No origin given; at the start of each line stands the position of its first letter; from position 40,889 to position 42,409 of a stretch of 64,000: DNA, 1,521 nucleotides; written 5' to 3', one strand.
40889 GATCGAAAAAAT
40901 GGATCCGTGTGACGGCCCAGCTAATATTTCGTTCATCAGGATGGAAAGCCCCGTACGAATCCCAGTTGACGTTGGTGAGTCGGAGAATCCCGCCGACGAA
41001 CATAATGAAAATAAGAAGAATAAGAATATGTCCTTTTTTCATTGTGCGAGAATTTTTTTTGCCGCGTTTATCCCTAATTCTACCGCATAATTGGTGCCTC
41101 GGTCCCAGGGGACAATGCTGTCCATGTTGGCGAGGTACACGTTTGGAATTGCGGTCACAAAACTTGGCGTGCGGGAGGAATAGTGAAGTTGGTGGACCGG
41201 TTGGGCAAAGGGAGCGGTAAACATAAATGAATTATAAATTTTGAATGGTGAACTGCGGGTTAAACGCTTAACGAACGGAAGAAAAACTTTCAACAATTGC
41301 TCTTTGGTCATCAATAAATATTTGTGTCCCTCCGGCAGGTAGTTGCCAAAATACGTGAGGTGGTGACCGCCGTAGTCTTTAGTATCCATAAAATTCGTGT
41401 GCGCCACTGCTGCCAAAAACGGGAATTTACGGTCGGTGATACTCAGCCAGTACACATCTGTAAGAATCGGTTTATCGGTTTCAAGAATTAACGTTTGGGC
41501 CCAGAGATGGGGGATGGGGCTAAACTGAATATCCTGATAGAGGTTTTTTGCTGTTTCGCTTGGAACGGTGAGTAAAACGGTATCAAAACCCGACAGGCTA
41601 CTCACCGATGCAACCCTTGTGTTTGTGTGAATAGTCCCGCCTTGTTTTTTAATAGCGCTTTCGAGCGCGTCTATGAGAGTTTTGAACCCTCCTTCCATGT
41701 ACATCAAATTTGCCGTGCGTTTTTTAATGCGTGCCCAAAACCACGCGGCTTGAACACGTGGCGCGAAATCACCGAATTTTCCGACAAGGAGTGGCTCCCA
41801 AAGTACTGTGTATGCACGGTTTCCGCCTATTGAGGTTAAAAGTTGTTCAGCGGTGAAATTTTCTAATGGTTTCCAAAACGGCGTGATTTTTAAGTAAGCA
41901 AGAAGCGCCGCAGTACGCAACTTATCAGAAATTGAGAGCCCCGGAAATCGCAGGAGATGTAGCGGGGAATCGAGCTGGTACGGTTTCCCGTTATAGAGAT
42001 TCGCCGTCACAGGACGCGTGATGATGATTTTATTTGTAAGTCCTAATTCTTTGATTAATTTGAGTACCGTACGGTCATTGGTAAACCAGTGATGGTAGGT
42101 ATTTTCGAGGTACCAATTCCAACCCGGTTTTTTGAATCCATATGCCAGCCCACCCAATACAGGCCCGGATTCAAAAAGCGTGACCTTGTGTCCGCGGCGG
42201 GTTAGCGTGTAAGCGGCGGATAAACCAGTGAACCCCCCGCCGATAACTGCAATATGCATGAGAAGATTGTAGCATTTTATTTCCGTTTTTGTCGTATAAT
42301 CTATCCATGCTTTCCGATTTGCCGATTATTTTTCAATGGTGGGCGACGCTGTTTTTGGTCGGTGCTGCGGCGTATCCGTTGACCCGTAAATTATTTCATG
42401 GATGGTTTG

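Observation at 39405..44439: GT-C glycosyltransferase co-transcribed with a UDP-galactopyranose-mutase-like flavoenzyme, divergent from a DUF2298 YYY membrane protein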

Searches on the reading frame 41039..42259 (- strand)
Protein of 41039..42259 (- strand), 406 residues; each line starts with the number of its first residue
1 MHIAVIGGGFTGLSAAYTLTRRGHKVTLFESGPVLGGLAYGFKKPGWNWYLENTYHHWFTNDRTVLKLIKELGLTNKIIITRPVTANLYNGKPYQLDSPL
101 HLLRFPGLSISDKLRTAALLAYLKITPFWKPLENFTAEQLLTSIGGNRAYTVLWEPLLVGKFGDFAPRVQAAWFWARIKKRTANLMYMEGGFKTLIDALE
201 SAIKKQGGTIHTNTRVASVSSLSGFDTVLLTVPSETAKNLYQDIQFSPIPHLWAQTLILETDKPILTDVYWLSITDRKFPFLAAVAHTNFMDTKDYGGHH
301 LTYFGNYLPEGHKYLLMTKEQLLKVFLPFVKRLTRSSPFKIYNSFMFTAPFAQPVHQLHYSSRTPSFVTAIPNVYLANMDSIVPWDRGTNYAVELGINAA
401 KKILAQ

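Call 3: search_protein_families(library=pfam, proteins=[window:41039-42259:-], max_evalue=0.1)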
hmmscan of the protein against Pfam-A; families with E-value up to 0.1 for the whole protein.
window:41039-42259:- (406 aa): 17 families
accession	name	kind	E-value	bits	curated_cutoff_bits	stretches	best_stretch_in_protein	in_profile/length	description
PF01593.30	Amino_oxidase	-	1.3e-27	97.7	19.8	1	10-404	1-443/443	Flavin containing amine oxidoreductase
PF13450.12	NAD_binding_8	-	8.1e-14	52.1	21.9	1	5-72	1-68/68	NAD(P)-binding Rossmann-like domain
PF01266.30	DAO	-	2.1e-12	47.7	27.9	1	3-36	2-35/353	FAD dependent oxidoreductase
PF00070.33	Pyr_redox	-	4.6e-09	37.1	22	1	2-35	1-34/82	Pyridine nucleotide-disulphide oxidoreductase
PF12831.13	FAD_oxidored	-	2.8e-07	30.6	27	1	3-39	2-38/416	FAD dependent oxidoreductase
PF07992.20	Pyr_redox_2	-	8.1e-07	29.2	26.1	1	2-33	2-33/291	Pyridine nucleotide-disulphide oxidoreductase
PF00890.30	FAD_binding_2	-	2.6e-06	27.3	20.4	1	3-37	2-36/414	FAD binding domain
PF03486.20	HI0933_like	-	5.2e-06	26.5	50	1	2-35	2-35/244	HI0933-like protein Rossmann domain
PF01134.28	GIDA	-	0.00066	19.3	22.1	1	3-29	2-28/391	Glucose inhibited division protein A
PF01946.23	Thi4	-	0.0015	18.3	26.2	1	2-38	19-56/235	Thi4 family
PF13454.12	NAD_binding_9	-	0.0095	16.4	21.8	1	4-44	1-45/155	FAD-NAD(P)-binding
PF01494.25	FAD_binding_3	-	0.028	14.1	22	1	3-30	4-31/349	FAD binding domain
PF01210.29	NAD_Gly3P_dh_N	-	0.045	14.2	23.1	0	3-30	2-29/158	NAD-dependent glycerol-3-phosphate dehydrogenase N-terminus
PF03721.20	UDPG_MGDP_dh_N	-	0.05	13.6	27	1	1-28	1-28/187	UDP-glucose/GDP-mannose dehydrogenase family, NAD binding domain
PF01262.27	AlaDh_PNT_C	-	0.058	13.2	23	1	2-31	30-59/214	Alanine dehydrogenase/PNT, C-terminal domain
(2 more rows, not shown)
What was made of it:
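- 41039..42259 (-): FAD-dependent flavoenzyme of 406 aa, NCBIfam family NF005560/PRK07233, with the amine-oxidase/PDS/PPO fold. It has no signal peptide and no TM segment. It matches Amino_oxidase PF01593 at 1.3e-27 over residues 10-404 and NAD_binding_8 (call 3).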

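Call 4: search_protein_families(library=ncbifam, proteins=[window:41039-42259:-], max_evalue=0.1)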
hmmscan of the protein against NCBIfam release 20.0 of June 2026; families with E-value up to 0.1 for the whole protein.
window:41039-42259:- (406 aa): 104 families (the best 25 are shown)
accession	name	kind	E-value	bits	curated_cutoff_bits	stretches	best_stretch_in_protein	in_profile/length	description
NF005560.0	PRK07233.1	equivalog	2.6e-109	365.9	252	1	1-404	1-429/435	hypothetical protein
TIGR03467.1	HpnE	equivalog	1.4e-28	100.4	283.05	1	3-236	1-251/430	hydroxysqualene dehydroxylase HpnE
NF005548.0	PRK07208.1-4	equivalog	3.5e-13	49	389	1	2-180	5-177/488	hypothetical protein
NF005547.0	PRK07208.1-3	equivalog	4.2e-13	48.8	380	1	2-101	6-101/465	hypothetical protein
TIGR00562.1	proto_IX_ox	equivalog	4.2e-13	48.7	97.85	1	2-208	4-204/470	protoporphyrinogen oxidase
TIGR02734.1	crtI_fam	subfamily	3e-12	46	238.1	1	4-49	2-47/504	phytoene desaturase family protein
TIGR02733.1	desat_CrtD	equivalog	1.3e-11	43.9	549.7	2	2-49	3-50/492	C-3',4' desaturase CrtD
NF009410.0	PRK12771.1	subfamily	1.4e-11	43.7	516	1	2-41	140-180/566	NAD(P)-binding protein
NF058655.1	CrtID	equivalog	1.2e-10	40.9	640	1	3-51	1-49/478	bifunctional phytoene desaturase/3,4-desaturase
NF005545.0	PRK07208.1-1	equivalog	1.1e-09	37.3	451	1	2-180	9-181/504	hypothetical protein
NF008845.0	PRK11883.1-5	equivalog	1.2e-09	37.1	560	1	2-80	6-88/468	protoporphyrinogen oxidase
NF008841.0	PRK11883.1-1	equivalog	5.3e-09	35.5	517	1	1-91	4-95/453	protoporphyrinogen oxidase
TIGR02731.1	phytoene_desat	equivalog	1.4e-08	33.9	569.4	1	3-78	2-76/453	15-cis-phytoene desaturase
TIGR02732.1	zeta_caro_desat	equivalog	2.6e-08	33.2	622.15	1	3-80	2-78/474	9,9'-di-cis-zeta-carotene desaturase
TIGR03997.1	mycofact_OYE_2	equivalog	1.3e-07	30.4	793.15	1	3-37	382-416/645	mycofactocin system FadH/OYE family oxidoreductase 2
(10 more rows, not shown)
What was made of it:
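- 41039..42259 (-): It matches NF005560 at 365.9 bits against a cut-off of 252 (call 4).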

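Call 8: find_homologous_proteins(query=window:41039-42259:-, max_evalue=1e-10)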
Query window:41039-42259:- (406 aa): 3811 proteins with E <= 1e-10 among 8000 candidates; the best 120 are listed.
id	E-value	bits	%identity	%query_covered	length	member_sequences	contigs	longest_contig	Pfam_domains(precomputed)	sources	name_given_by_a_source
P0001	6.2e-215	732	78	100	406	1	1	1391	PF01266.31,PF01593.31,PF13450.13,PF00890.31,PF07992.21,PF00070.34,PF12831.14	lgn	-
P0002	8.2e-202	689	73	100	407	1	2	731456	PF01266.31,PF01593.31,PF13450.13,PF00890.31,PF07992.21,PF00070.34,PF12831.14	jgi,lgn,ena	jgi:protoporphyrinogen oxidase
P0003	9.6e-202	688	73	100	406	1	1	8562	PF01266.31,PF01593.31,PF13450.13,PF00890.31,PF07992.21,PF00070.34,PF03486.21,PF12831.14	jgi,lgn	jgi:protoporphyrinogen oxidase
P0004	3.2e-200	683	73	100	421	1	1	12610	PF01266.31,PF01593.31,PF13450.13,PF00890.31,PF07992.21,PF00070.34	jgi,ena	-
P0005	4.3e-200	683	72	99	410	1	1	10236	PF01266.31,PF01593.31,PF13450.13,PF07992.21,PF00070.34,PF12831.14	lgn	-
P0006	4.3e-200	683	73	100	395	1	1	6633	PF01266.31,PF01593.31,PF13450.13,PF00890.31,PF12831.14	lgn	-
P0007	6.5e-200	682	74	100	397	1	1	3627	PF01266.31,PF01593.31,PF13450.13,PF00890.31,PF07992.21,PF00070.34,PF12831.14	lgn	-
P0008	1.5e-199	681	73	98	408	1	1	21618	PF01266.31,PF01593.31,PF13450.13,PF07992.21,PF00070.34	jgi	jgi:protoporphyrinogen oxidase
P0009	4.5e-199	680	74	100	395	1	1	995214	PF01266.31,PF01593.31,PF13450.13,PF00890.31,PF07992.21,PF00070.34,PF03486.21,PF12831.14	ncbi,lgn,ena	-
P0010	9.3e-199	679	73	99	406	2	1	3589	PF01946.24,PF01266.31,PF01593.31,PF13450.13,PF00890.31,PF00070.34,PF12831.14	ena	-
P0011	1.3e-198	678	74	100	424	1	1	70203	PF01266.31,PF01593.31,PF13450.13,PF00890.31,PF07992.21,PF00070.34,PF12831.14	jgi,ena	jgi:protoporphyrinogen oxidase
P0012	2.0e-197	674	72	100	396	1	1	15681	PF01266.31,PF01593.31,PF13450.13,PF00890.31,PF00070.34,PF12831.14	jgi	jgi:protoporphyrinogen oxidase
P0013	4.0e-197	673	71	100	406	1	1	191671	PF01266.31,PF01593.31,PF13450.13,PF00890.31,PF00070.34,PF12831.14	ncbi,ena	-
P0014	4.7e-197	673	69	100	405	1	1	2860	PF01266.31,PF01593.31,PF13450.13,PF00070.34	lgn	-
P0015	5.9e-197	673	71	100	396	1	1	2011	PF01266.31,PF01593.31,PF13450.13,PF00890.31,PF07992.21,PF00070.34,PF12831.14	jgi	-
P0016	8.5e-197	672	71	99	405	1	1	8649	PF01266.31,PF01593.31,PF13450.13,PF00890.31,PF07992.21,PF00070.34,PF03486.21,PF12831.14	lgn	-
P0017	1.6e-196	671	72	100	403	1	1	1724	PF01266.31,PF01593.31,PF13450.13,PF07992.21,PF00070.34,PF12831.14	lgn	-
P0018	4.6e-196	670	74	99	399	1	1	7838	PF01266.31,PF01593.31,PF13450.13,PF00890.31,PF07992.21,PF00070.34,PF12831.14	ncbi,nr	ncbi:MAG: FAD-dependent oxidoreductase [Candidatus Gottesmanbacteria bacterium]|nr:FAD-dependent oxi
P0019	1.6e-194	665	70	100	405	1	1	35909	PF01266.31,PF01593.31,PF13450.13,PF00890.31,PF00070.34,PF12831.14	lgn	-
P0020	1.9e-194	664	71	100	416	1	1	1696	PF01266.31,PF01593.31,PF13450.13,PF00890.31,PF07992.21,PF00070.34,PF03486.21,PF12831.14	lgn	-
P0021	6.6e-194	663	70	100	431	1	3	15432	PF01266.31,PF01593.31,PF13450.13,PF07992.21,PF00070.34,PF12831.14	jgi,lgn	jgi:protoporphyrinogen oxidase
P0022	1.2e-193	662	73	99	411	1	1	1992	PF01266.31,PF01593.31,PF13450.13,PF07992.21,PF00070.34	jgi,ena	-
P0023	3.4e-193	660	74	99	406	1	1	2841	PF01266.31,PF01593.31,PF13450.13,PF00890.31,PF07992.21,PF00070.34,PF12831.14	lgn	-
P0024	1.2e-192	659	70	100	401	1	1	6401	PF01266.31,PF01593.31,PF13450.13,PF00890.31,PF07992.21,PF00070.34,PF12831.14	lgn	-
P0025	1.8e-192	658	71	100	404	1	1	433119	PF01266.31,PF01593.31,PF13450.13,PF00890.31,PF00070.34,PF12831.14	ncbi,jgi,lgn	-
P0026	8.7e-192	656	71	100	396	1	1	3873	PF01266.31,PF01593.31,PF13450.13,PF00890.31,PF07992.21,PF00070.34,PF03486.21,PF12831.14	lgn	-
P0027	1.8e-191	655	72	100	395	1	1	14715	PF01266.31,PF01593.31,PF13450.13,PF00890.31,PF07992.21,PF00070.34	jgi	jgi:protoporphyrinogen oxidase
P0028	1.0e-190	652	70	99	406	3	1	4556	PF01266.31,PF01593.31,PF13450.13,PF00070.34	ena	-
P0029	1.3e-190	652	70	100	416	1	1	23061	PF01266.31,PF01593.31,PF13450.13,PF00890.31,PF00070.34,PF03486.21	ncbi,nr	ncbi:MAG: FAD-dependent oxidoreductase [Candidatus Gottesmanbacteria bacterium]|nr:FAD-dependent oxi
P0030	1.7e-189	648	69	100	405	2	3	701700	PF01266.31,PF01593.31,PF13450.13,PF00890.31,PF07992.21,PF00070.34,PF12831.14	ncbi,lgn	-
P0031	3.7e-187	640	64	100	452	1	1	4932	PF01266.31,PF01593.31,PF13450.13,PF00890.31,PF07992.21,PF00070.34,PF12831.14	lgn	-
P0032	5.8e-187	640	71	99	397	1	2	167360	PF01266.31,PF01593.31,PF13450.13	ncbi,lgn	-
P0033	7.9e-187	639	71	100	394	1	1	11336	PF01266.31,PF01593.31,PF13450.13,PF00890.31,PF07992.21,PF00070.34,PF12831.14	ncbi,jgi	jgi:protoporphyrinogen oxidase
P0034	2.9e-186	638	68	100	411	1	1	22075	PF01266.31,PF01593.31,PF13450.13,PF00890.31,PF07992.21,PF00070.34,PF03486.21,PF12831.14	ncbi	-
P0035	3.1e-186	637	70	100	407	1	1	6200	PF01266.31,PF01593.31,PF13450.13,PF00890.31,PF07992.21,PF00070.34,PF12831.14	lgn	-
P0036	2.0e-185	635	68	100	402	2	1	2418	PF01266.31,PF01593.31,PF13450.13,PF00890.31,PF07992.21,PF00070.34,PF03486.21,PF12831.14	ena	-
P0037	4.9e-185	633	67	100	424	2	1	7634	PF01266.31,PF01593.31,PF13450.13,PF00070.34,PF12831.14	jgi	-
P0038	1.5e-184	632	68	99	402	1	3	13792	PF01266.31,PF01593.31,PF13450.13,PF07992.21,PF00070.34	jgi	jgi:protoporphyrinogen oxidase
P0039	7.9e-184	629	66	100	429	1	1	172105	PF01266.31,PF01593.31,PF13450.13,PF07992.21,PF00070.34,PF12831.14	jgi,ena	-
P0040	2.3e-183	628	66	100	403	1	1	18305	PF01266.31,PF01593.31,PF13450.13,PF07992.21,PF00070.34,PF12831.14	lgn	-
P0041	7.2e-183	626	68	99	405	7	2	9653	PF01266.31,PF01593.31,PF13450.13,PF00890.31,PF07992.21,PF00070.34,PF12831.14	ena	-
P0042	5.4e-182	623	69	99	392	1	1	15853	PF01266.31,PF01593.31,PF13450.13,PF00890.31,PF07992.21,PF00070.34,PF12831.14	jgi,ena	-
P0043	5.8e-182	623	66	99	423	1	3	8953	PF01266.31,PF01593.31,PF13450.13,PF07992.21,PF03486.21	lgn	-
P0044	6.6e-182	623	66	100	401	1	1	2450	PF01266.31,PF01593.31,PF13450.13,PF07992.21,PF12831.14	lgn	-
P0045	1.0e-179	616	67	100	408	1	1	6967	PF01946.24,PF01266.31,PF01593.31,PF13450.13,PF00890.31,PF07992.21,PF00070.34,PF03721.21,PF12831.14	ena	-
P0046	4.2e-178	611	64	100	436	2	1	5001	PF01266.31,PF01593.31,PF13450.13,PF00890.31,PF07992.21,PF00070.34,PF03486.21,PF12831.14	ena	-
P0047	7.7e-178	610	64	100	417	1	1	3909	PF01266.31,PF01593.31,PF13450.13,PF00070.34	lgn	-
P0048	4.0e-177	607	64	100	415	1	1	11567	PF01266.31,PF01593.31,PF13450.13,PF00890.31,PF00070.34,PF12831.14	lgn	-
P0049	5.6e-177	607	66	100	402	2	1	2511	PF01266.31,PF01593.31,PF13450.13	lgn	-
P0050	8.9e-177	606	63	100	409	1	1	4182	PF01266.31,PF01593.31,PF13450.13,PF00890.31,PF07992.21,PF00070.34,PF12831.14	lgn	-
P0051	2.2e-176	605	63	100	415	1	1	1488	PF01266.31,PF01593.31,PF13450.13,PF00890.31,PF07992.21,PF00070.34,PF03486.21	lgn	-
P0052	4.1e-175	601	67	100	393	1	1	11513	PF01266.31,PF01593.31,PF13450.13,PF00890.31,PF00070.34,PF12831.14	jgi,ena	-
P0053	4.9e-175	601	64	100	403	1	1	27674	PF01266.31,PF01593.31,PF13450.13,PF00890.31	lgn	-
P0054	1.5e-173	596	64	100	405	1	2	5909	PF01266.31,PF01593.31,PF13450.13,PF00890.31,PF00070.34,PF03486.21,PF12831.14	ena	-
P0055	3.1e-172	591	63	99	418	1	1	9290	PF01946.24,PF01266.31,PF01593.31,PF13450.13,PF00890.31,PF00070.34,PF12831.14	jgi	jgi:protoporphyrinogen oxidase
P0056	6.8e-172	590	62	99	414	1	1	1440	PF01266.31,PF01593.31,PF13450.13,PF00890.31,PF00070.34,PF12831.14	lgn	-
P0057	1.3e-171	589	64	99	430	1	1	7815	PF01266.31,PF01593.31,PF13450.13,PF00890.31,PF07992.21,PF00070.34,PF03721.21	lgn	-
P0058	1.5e-171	589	63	100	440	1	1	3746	PF01266.31,PF01593.31,PF13450.13,PF07992.21,PF00070.34,PF12831.14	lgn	-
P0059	2.2e-171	588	64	99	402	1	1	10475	PF01266.31,PF01593.31,PF13450.13,PF00890.31,PF07992.21,PF00070.34,PF03486.21,PF12831.14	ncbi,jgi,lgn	jgi:protoporphyrinogen oxidase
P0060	4.9e-171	587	64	100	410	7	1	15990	PF01266.31,PF01593.31,PF13450.13,PF00890.31,PF07992.21,PF00070.34,PF12831.14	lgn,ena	-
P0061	3.9e-169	581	61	97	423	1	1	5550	PF01266.31,PF01593.31,PF13450.13,PF00890.31,PF07992.21,PF00070.34,PF03486.21,PF12831.14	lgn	-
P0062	6.9e-169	580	61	99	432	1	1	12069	PF01266.31,PF01593.31,PF13450.13,PF00890.31,PF07992.21,PF00070.34,PF12831.14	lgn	-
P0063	1.7e-168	579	64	99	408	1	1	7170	PF01266.31,PF01593.31,PF13450.13,PF00890.31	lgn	-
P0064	1.9e-168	579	64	100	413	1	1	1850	PF01266.31,PF01593.31,PF13450.13,PF07992.21,PF00070.34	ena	-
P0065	2.5e-168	578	63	97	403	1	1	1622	PF01946.24,PF01266.31,PF01593.31,PF13450.13,PF00890.31,PF07992.21,PF00070.34,PF12831.14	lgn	-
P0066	2.6e-168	578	64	98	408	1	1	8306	PF01946.24,PF01266.31,PF01593.31,PF13450.13,PF00890.31,PF07992.21,PF00070.34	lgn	-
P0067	6.4e-168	577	62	99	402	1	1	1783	PF01266.31,PF01593.31,PF13450.13,PF00890.31,PF00070.34,PF12831.14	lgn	-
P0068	1.0e-167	576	62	99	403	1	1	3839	PF01946.24,PF01266.31,PF01593.31,PF13450.13,PF07992.21,PF00070.34,PF12831.14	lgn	-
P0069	4.1e-167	574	61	97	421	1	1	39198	PF01266.31,PF01593.31,PF13450.13,PF00890.31,PF00070.34,PF12831.14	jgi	jgi:protoporphyrinogen oxidase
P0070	5.2e-167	574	62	97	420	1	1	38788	PF01266.31,PF01593.31,PF13450.13,PF07992.21,PF00070.34,PF03486.21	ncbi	-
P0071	1.0e-166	573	62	100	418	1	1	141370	PF01266.31,PF01593.31,PF13450.13,PF00890.31,PF07992.21,PF00070.34,PF03486.21,PF12831.14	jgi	jgi:protoporphyrinogen oxidase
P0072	1.2e-166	573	62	99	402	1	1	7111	PF01266.31,PF01593.31,PF13450.13,PF00890.31,PF00070.34,PF03486.21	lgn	-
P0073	1.7e-166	572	61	100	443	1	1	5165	PF01266.31,PF01593.31,PF13450.13,PF07992.21,PF00070.34,PF03486.21,PF12831.14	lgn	-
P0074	2.5e-166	572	63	100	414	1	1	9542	PF01266.31,PF01593.31,PF13450.13,PF12831.14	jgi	jgi:protoporphyrinogen oxidase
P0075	4.1e-166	571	64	99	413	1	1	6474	PF01266.31,PF01593.31,PF13450.13,PF00890.31,PF07992.21,PF00070.34,PF03486.21,PF13454.13,PF12831.14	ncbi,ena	-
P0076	5.5e-166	571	60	100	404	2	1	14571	PF01266.31,PF01593.31,PF13450.13,PF00070.34,PF03486.21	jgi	-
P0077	6.0e-166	571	63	99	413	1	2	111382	PF01266.31,PF01593.31,PF13450.13,PF00890.31,PF07992.21,PF00070.34,PF12831.14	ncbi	-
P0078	6.2e-166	571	61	100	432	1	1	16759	PF01266.31,PF01593.31,PF13450.13,PF00890.31,PF07992.21,PF00070.34,PF03486.21,PF12831.14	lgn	-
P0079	1.1e-165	570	62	100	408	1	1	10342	PF01266.31,PF01593.31,PF13450.13,PF00890.31,PF07992.21,PF00070.34,PF12831.14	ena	-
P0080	6.6e-165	567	61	100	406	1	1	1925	PF01946.24,PF01266.31,PF01593.31,PF13450.13,PF00070.34,PF12831.14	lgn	-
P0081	7.6e-165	567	61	96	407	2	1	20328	PF01266.31,PF01593.31,PF13450.13,PF00890.31,PF00070.34,PF12831.14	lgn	-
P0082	1.1e-164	566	60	100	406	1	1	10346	PF01946.24,PF01266.31,PF01593.31,PF13450.13,PF00890.31,PF00070.34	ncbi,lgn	-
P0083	1.1e-164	566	61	100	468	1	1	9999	PF01266.31,PF01593.31,PF13450.13,PF00890.31,PF12831.14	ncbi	-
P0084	1.4e-164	566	62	99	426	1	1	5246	PF01946.24,PF01266.31,PF01593.31,PF13450.13,PF03486.21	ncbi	-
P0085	1.7e-164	566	61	97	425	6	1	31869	PF01266.31,PF01593.31,PF13450.13,PF00890.31,PF07992.21,PF00070.34,PF03486.21,PF12831.14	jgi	jgi:protoporphyrinogen oxidase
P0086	2.4e-164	565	62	99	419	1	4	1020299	PF01266.31,PF01593.31,PF13450.13,PF00890.31,PF00070.34,PF03486.21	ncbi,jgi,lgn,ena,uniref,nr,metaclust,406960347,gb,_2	ncbi:MAG: hypothetical protein ACD_36C00082G0001 [uncultured bacterium]|uniref:Amine oxidase domain-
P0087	5.0e-164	564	62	99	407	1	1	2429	PF01266.31,PF01593.31,PF13450.13,PF00070.34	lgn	-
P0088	5.7e-164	564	60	99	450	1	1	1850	PF01946.24,PF01266.31,PF01593.31,PF13450.13,PF00890.31,PF07992.21,PF00070.34,PF12831.14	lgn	-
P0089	5.9e-164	564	61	99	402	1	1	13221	PF01266.31,PF01593.31,PF13450.13,PF00890.31,PF12831.14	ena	-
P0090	1.5e-163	563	62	99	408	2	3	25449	PF01266.31,PF01593.31,PF13450.13,PF07992.21,PF00070.34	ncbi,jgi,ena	-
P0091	5.4e-163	561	63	100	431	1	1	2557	PF01266.31,PF01593.31,PF13450.13,PF00890.31,PF07992.21,PF00070.34,PF03486.21,PF12831.14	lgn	-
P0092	5.6e-163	561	60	99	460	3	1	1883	PF01266.31,PF01593.31,PF13450.13,PF00890.31,PF07992.21,PF00070.34,PF12831.14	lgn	-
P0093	2.1e-162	559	61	100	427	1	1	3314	PF01266.31,PF01593.31,PF13450.13,PF00890.31,PF07992.21,PF00070.34,PF03486.21,PF12831.14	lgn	-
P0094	3.2e-162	558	60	99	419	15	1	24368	PF01266.31,PF01593.31,PF13450.13,PF00890.31,PF07992.21,PF00070.34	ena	-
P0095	3.7e-162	558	60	100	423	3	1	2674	PF01946.24,PF01266.31,PF01593.31,PF13450.13,PF00890.31,PF07992.21,PF03486.21,PF12831.14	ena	-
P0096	6.8e-162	557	59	100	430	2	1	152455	PF01266.31,PF01593.31,PF13450.13,PF00890.31,PF07992.21,PF00070.34,PF03486.21,PF12831.14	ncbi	-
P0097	7.9e-162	557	56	97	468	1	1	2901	PF01266.31,PF01593.31,PF13450.13,PF00890.31,PF07992.21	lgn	-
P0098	2.7e-161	555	59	100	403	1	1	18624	PF01266.31,PF01593.31,PF13450.13,PF00070.34,PF12831.14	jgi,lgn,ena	-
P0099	3.1e-161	555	61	99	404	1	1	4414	PF01266.31,PF01593.31,PF13450.13,PF00070.34,PF12831.14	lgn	-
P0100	4.7e-161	554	61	100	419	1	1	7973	PF01266.31,PF01593.31,PF13450.13,PF00890.31,PF07992.21,PF00070.34,PF12831.14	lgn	-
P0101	4.8e-161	554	60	100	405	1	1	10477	PF01266.31,PF01593.31,PF13450.13,PF00890.31,PF07992.21,PF00070.34,PF12831.14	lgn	-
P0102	4.9e-161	554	60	100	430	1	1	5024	PF01266.31,PF01593.31,PF13450.13,PF00890.31,PF07992.21,PF00070.34,PF03486.21,PF13454.13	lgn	-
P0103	4.9e-161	554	58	100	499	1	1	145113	PF01946.24,PF01266.31,PF01593.31,PF13450.13,PF00890.31,PF07992.21,PF00070.34,PF03486.21,PF12831.14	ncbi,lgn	-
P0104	5.4e-161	554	61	99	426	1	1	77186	PF01266.31,PF01593.31,PF13450.13,PF00890.31,PF00070.34,PF12831.14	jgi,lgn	jgi:protoporphyrinogen oxidase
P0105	7.9e-161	554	59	96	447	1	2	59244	PF01946.24,PF01266.31,PF01593.31,PF13450.13,PF00890.31,PF12831.14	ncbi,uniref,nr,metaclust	ncbi:hypothetical protein A2Z00_05675 [Candidatus Gottesmanbacteria bacterium RBG_13_45_10]|uniref:A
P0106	1.1e-160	553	61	97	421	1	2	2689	PF01266.31,PF01593.31,PF13450.13,PF00890.31,PF07992.21,PF00070.34,PF03486.21,PF12831.14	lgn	-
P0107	1.1e-160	553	55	100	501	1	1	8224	PF01266.31,PF01593.31,PF13450.13,PF00890.31,PF07992.21,PF00070.34,PF12831.14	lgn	-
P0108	1.2e-160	553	59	100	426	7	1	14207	PF01946.24,PF01266.31,PF01593.31,PF13450.13,PF00890.31,PF07992.21,PF00070.34,PF03486.21,PF12831.14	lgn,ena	-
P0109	1.5e-160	553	60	100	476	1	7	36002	PF01266.31,PF01593.31,PF13450.13,PF07992.21,PF00070.34,PF03486.21,PF12831.14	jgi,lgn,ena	-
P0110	2.4e-160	552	59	100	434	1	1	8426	PF01266.31,PF01593.31,PF13450.13,PF00890.31,PF00070.34,PF12831.14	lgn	-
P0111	2.4e-160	552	60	96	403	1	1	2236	PF01266.31,PF01593.31,PF13450.13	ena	-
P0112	3.4e-160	552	59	99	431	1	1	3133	PF01266.31,PF01593.31,PF13450.13,PF00890.31,PF07992.21,PF00070.34,PF03486.21,PF13454.13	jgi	jgi:protoporphyrinogen oxidase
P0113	5.1e-160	551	60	99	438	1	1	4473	PF01946.24,PF01266.31,PF01593.31,PF13450.13,PF00890.31,PF07992.21,PF00070.34,PF03486.21,PF12831.14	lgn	-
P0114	5.2e-160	551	59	100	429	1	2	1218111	PF01266.31,PF01593.31,PF13450.13,PF00890.31,PF00070.34,PF03486.21,PF12831.14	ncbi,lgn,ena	-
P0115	5.3e-160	551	60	97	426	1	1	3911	PF01266.31,PF01593.31,PF13450.13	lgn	-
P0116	5.6e-160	551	61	100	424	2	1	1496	PF01266.31,PF01593.31,PF13450.13,PF00070.34,PF03486.21,PF13454.13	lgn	-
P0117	6.4e-160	551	59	100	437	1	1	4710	PF01266.31,PF01593.31,PF13450.13,PF00890.31,PF03486.21,PF12831.14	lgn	-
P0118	7.1e-160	551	59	100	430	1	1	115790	PF01266.31,PF01593.31,PF13450.13,PF00890.31,PF07992.21,PF00070.34,PF12831.14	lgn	-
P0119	7.9e-160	550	61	99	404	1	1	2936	PF01266.31,PF01593.31,PF13450.13,PF00890.31,PF00070.34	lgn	-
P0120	8.6e-160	550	59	99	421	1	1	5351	PF01266.31,PF01593.31,PF13450.13,PF00890.31,PF07992.21,PF03486.21,PF12831.14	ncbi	-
